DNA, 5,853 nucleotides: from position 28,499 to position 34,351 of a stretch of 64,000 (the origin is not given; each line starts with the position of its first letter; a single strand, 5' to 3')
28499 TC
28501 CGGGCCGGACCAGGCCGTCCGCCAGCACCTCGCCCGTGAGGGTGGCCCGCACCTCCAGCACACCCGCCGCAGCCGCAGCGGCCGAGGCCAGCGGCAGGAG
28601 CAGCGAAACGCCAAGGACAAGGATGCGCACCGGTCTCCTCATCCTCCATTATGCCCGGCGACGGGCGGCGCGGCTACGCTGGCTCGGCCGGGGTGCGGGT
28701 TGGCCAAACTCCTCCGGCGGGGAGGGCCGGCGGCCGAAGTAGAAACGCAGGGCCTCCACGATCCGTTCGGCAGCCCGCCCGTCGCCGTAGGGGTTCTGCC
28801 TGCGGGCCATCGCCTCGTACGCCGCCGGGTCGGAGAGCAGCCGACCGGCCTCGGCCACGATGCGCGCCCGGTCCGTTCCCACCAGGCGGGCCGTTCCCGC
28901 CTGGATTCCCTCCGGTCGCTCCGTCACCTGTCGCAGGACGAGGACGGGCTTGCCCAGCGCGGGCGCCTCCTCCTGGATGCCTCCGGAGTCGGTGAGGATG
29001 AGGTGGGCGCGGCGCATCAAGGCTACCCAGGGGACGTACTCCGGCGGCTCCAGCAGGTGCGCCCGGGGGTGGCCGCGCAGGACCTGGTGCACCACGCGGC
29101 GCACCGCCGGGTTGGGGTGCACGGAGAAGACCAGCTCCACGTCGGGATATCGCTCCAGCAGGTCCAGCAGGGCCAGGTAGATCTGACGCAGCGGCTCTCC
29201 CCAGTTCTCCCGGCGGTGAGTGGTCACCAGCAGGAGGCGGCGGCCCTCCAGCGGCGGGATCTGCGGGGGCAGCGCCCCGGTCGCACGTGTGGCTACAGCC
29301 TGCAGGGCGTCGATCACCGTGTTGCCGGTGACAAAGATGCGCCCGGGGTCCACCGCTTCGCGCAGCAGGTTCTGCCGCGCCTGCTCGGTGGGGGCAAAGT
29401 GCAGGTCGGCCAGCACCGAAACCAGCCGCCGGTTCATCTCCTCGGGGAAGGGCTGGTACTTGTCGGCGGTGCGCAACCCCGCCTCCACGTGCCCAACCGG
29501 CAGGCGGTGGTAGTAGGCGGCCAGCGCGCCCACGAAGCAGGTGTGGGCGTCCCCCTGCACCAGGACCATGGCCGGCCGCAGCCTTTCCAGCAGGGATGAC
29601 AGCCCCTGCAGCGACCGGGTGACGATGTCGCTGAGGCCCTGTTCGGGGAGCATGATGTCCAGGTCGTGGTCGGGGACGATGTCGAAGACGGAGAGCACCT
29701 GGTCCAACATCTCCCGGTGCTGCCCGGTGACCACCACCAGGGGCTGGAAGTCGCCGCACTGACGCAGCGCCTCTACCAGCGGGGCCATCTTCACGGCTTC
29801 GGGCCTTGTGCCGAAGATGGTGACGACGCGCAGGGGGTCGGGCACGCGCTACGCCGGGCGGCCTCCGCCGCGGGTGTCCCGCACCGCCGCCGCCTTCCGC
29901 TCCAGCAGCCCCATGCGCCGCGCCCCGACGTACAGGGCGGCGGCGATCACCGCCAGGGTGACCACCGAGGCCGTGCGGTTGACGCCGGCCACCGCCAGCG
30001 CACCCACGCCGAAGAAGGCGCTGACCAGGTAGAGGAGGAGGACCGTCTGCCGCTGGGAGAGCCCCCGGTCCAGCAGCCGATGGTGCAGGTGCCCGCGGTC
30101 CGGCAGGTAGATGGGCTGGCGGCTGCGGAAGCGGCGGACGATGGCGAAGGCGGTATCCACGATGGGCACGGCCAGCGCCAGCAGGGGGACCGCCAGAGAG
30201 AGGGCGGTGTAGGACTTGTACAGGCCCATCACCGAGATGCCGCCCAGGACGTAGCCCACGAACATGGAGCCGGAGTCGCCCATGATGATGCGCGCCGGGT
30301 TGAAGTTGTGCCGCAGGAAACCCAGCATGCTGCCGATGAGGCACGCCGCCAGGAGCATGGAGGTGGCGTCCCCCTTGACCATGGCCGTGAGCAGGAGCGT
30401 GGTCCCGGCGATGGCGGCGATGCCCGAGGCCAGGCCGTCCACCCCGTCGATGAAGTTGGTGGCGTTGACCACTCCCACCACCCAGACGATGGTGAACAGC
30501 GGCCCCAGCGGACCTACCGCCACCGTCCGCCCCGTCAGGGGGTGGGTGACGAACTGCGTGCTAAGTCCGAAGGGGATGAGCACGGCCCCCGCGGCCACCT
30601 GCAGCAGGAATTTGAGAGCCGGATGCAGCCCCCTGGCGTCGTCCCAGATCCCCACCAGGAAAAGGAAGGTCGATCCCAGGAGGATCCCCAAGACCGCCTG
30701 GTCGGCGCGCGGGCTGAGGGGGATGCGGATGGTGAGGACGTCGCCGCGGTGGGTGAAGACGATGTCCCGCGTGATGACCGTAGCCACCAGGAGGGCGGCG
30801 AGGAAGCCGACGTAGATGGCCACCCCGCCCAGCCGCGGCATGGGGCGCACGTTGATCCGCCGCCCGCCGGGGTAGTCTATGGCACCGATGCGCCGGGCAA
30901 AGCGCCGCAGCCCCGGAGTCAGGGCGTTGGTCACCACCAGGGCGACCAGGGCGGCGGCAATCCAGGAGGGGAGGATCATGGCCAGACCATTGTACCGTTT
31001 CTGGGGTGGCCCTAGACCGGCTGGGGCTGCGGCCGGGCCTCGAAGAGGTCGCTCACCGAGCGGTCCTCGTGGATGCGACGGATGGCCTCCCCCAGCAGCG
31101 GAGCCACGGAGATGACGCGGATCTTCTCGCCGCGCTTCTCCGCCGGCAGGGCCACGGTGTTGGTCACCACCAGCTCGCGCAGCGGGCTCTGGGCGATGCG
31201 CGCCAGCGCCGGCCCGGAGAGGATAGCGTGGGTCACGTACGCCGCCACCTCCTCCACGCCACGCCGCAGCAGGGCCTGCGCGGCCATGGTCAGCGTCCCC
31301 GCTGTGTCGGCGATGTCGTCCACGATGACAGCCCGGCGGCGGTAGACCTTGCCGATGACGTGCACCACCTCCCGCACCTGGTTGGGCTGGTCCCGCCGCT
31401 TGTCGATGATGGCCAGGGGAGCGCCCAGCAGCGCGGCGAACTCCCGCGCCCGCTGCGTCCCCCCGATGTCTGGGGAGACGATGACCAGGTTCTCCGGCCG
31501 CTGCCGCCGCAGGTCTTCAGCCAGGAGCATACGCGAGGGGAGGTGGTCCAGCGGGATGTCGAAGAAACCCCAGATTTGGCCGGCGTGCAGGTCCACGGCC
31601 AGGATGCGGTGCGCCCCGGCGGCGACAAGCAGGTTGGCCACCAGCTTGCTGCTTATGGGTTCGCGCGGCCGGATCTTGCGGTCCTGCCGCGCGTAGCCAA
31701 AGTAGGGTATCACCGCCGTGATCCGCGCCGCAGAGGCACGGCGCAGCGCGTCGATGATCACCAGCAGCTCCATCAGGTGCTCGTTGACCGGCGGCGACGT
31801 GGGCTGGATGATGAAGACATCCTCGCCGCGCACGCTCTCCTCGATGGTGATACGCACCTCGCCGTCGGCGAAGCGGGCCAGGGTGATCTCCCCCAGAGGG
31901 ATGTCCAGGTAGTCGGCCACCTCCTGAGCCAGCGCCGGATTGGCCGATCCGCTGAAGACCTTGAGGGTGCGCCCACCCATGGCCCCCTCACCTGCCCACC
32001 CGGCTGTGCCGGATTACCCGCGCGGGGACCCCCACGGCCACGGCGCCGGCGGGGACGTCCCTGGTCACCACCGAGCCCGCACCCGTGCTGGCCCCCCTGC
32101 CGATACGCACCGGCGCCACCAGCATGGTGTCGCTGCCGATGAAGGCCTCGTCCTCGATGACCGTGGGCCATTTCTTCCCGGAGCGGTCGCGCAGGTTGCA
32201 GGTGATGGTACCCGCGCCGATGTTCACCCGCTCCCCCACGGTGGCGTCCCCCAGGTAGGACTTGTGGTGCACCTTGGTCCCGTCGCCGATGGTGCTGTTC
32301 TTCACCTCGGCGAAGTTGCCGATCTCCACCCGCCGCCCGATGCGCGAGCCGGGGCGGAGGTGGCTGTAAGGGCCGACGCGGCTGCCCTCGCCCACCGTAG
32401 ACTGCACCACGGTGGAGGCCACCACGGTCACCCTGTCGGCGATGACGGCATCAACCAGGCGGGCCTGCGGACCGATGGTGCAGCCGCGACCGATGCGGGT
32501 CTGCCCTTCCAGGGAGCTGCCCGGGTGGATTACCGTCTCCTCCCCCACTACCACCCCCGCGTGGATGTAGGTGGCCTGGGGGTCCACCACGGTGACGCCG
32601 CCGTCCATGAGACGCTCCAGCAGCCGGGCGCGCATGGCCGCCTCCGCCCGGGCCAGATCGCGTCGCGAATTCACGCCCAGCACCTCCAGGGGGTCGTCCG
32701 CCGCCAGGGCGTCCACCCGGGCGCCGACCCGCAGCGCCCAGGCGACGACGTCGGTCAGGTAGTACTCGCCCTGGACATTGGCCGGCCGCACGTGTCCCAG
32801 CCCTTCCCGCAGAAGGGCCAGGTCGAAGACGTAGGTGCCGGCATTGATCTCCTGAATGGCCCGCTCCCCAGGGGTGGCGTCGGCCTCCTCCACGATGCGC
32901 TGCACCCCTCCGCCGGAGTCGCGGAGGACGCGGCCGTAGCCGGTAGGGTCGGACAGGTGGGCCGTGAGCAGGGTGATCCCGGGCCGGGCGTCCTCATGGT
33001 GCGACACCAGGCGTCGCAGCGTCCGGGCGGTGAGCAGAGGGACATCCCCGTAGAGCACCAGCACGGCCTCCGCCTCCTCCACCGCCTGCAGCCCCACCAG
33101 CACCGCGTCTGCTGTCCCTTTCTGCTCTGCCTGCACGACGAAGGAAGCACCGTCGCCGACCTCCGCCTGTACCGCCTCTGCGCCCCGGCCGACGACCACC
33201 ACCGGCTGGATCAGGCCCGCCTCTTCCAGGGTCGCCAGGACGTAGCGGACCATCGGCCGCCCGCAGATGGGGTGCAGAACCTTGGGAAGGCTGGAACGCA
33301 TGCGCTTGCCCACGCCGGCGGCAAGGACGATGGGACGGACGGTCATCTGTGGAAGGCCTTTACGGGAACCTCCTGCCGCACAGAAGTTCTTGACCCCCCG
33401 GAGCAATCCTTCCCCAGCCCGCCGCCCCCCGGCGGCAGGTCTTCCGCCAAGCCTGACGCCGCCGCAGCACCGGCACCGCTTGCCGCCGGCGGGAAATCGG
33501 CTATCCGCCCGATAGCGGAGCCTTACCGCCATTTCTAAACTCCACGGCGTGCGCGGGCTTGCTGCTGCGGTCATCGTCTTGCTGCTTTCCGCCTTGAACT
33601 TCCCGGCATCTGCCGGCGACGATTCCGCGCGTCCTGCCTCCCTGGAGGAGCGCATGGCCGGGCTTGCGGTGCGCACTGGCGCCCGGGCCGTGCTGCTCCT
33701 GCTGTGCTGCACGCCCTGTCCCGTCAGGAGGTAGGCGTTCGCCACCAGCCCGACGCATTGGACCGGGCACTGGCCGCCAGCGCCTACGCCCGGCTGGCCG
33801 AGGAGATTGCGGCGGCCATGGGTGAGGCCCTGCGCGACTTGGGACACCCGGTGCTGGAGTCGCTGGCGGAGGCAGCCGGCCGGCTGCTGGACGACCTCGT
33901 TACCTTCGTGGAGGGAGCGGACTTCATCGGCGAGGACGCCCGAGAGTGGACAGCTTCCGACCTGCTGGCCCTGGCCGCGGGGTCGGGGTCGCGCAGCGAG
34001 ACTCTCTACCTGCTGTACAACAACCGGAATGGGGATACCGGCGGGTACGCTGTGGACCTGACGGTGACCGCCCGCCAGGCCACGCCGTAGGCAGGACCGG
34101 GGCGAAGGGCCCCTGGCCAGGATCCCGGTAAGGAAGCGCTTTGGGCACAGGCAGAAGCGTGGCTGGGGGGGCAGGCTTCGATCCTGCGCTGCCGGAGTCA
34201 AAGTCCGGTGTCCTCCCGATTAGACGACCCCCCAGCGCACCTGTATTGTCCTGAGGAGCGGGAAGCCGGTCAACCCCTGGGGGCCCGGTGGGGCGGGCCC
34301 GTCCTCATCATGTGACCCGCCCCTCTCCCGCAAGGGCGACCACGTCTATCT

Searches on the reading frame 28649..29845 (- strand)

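Call 82: search_protein_families(library=pfam, proteins=[window:28649-29845:-], max_evalue=0.0001)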
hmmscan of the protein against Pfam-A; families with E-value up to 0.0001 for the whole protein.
window:28649-29845:- (398 aa): 1 family
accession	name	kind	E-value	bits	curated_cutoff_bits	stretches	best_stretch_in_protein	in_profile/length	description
PF02350.25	Epimerase_2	-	4.9e-120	401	30.6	1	26-366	2-346/347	UDP-N-acetylglucosamine 2-epimerase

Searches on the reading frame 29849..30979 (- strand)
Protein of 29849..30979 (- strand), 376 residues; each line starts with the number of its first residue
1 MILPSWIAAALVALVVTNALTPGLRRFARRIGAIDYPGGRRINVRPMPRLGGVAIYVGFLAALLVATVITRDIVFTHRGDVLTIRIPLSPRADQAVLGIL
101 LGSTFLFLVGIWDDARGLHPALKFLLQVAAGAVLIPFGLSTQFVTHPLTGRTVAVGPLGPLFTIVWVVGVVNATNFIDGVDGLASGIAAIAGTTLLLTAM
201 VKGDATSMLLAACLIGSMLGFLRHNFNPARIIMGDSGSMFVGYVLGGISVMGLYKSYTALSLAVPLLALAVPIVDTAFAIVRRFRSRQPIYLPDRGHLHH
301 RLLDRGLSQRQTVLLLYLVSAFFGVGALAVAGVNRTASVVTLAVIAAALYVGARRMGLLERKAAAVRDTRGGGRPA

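Call 82: search_protein_families(library=pfam, proteins=[window:29849-30979:-], max_evalue=0.0001)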
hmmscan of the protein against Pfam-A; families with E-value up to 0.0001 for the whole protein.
window:29849-30979:- (376 aa): 1 family
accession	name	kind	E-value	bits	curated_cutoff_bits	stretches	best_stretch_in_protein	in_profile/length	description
PF00953.26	Glycos_transf_4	-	7e-39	133.8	27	1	97-252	2-159/160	Glycosyl transferase family 4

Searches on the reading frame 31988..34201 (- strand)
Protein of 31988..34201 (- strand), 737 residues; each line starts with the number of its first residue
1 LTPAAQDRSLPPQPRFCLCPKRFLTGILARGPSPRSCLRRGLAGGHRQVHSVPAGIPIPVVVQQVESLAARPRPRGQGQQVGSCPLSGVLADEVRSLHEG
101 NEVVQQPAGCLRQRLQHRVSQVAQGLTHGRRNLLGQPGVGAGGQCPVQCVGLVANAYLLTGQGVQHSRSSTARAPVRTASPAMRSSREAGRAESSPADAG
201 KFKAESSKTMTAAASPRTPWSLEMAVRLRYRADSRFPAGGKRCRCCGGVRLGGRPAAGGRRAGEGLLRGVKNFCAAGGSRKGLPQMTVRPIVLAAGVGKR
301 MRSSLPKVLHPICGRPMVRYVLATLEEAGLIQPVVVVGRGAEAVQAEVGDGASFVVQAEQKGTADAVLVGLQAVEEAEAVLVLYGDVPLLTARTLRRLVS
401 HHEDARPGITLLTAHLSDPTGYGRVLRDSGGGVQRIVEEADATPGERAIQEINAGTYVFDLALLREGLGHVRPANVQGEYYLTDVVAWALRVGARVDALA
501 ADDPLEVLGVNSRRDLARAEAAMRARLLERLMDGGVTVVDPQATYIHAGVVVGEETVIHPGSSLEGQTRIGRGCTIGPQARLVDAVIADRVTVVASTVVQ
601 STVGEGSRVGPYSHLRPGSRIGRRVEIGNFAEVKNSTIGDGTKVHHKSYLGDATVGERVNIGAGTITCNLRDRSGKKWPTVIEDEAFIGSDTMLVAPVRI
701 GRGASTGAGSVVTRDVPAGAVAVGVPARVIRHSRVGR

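Call 29: search_protein_families(library=pfam, proteins=[window:31988-34201:-], max_evalue=0.01)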
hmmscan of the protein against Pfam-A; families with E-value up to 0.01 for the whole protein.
window:31988-34201:- (737 aa): 9 families
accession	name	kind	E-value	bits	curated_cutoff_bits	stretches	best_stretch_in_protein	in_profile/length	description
PF00132.30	Hexapep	-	3.7e-30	102.8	27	4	601-634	2-35/36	Bacterial transferase hexapeptide (six repeats)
PF12804.13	NTP_transf_3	-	1.5e-23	84.2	27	1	291-412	2-121/160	MobA-like NTP transferase domain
PF00483.29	NTP_transferase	-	4.8e-18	66.1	21.2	1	290-473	2-194/245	Nucleotidyl transferase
PF25084.1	LbH_EIF2B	-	1.2e-15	57.8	54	1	542-631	14-103/105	EIF2B subunit epsilon LbH domain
PF01128.25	IspD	-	2.2e-11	44.4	27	1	291-412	4-127/221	2-C-methyl-D-erythritol 4-phosphate cytidylyltransferase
PF02348.25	CTP_transf_3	-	1.9e-06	28.3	22.6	1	307-406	16-118/217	Cytidylyltransferase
PF14602.12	Hexapep_2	-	0.00017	21.6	27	1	679-714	1-34/34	Hexapeptide repeat of succinyl-transferase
PF25087.1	GMPPB_C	-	0.00031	20.9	39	1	566-663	9-102/110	GMPPB C-terminal domain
PF24894.1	Hexapep_GlmU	-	0.0004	20.9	23.3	0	598-665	16-81/104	GlmU-like, C-terminal hexapeptide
